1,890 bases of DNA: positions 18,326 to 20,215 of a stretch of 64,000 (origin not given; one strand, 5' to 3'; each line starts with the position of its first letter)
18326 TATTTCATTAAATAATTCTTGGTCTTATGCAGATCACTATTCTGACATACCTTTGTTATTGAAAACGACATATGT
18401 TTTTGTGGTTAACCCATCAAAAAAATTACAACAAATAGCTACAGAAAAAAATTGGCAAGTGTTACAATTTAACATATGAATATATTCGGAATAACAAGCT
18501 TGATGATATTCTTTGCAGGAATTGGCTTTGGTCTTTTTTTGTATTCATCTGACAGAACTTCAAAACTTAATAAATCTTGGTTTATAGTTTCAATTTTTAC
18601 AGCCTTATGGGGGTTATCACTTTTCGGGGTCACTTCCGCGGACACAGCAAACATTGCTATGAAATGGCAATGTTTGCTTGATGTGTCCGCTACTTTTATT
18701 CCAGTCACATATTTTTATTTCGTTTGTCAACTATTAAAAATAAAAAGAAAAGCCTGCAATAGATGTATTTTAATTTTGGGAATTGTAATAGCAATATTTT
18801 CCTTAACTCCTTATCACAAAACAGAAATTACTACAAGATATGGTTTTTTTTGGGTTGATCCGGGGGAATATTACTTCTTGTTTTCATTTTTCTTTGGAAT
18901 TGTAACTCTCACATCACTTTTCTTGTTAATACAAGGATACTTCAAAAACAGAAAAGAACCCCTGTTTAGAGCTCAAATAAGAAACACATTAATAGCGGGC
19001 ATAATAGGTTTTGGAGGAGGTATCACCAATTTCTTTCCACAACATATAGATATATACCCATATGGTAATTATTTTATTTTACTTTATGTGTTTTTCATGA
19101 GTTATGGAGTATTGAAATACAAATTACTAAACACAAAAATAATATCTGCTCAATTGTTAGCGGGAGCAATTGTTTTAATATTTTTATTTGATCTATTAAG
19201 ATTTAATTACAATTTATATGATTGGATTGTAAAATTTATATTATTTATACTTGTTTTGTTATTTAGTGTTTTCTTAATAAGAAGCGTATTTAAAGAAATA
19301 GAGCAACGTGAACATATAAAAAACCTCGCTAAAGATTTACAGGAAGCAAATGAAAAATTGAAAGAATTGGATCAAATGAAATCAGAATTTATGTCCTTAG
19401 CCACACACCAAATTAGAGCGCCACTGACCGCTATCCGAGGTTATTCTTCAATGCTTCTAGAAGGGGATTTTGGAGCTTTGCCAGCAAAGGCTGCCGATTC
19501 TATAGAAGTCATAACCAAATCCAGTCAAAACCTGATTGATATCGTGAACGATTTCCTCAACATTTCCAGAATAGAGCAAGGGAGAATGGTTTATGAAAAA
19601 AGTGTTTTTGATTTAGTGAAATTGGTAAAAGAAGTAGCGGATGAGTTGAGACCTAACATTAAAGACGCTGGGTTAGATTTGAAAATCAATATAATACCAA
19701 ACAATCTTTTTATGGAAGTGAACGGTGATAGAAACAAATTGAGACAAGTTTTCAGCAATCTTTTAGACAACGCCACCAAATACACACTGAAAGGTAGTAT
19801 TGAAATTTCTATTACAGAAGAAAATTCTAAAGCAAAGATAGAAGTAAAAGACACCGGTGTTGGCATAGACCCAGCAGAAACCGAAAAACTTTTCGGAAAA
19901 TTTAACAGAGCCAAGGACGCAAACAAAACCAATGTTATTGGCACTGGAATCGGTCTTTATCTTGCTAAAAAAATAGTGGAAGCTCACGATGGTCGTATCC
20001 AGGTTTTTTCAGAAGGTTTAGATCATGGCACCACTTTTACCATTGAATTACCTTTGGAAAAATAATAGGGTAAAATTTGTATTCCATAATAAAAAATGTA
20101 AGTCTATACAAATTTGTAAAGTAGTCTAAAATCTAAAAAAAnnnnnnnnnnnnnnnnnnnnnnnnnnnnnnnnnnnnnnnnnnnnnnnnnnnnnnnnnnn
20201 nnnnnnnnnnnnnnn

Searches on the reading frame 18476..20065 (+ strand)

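Call 59: search_protein_families(library=pfam, proteins=[window:18476-20065:+], max_evalue=0.0001)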
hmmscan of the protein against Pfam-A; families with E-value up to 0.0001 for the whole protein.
window:18476-20065:+ (529 aa): 4 families
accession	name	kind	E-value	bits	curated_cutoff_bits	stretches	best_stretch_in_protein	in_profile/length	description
PF02518.31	HATPase_c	-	6e-29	101.2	26.4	1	417-528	1-110/111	Histidine kinase-, DNA gyrase B-, and HSP90-like ATPase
PF00512.31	HisKA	-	6.3e-16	58.6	26.9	1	301-369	1-66/66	His Kinase A (phospho-acceptor) domain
PF16927.11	HisKA_7TM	-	1.9e-12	48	28.6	1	10-220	2-222/224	N-terminal 7TM region of histidine kinase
PF13589.12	HATPase_c_3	-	3.9e-05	24.1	25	1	425-498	6-81/137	Histidine kinase-, DNA gyrase B-, and HSP90-like ATPase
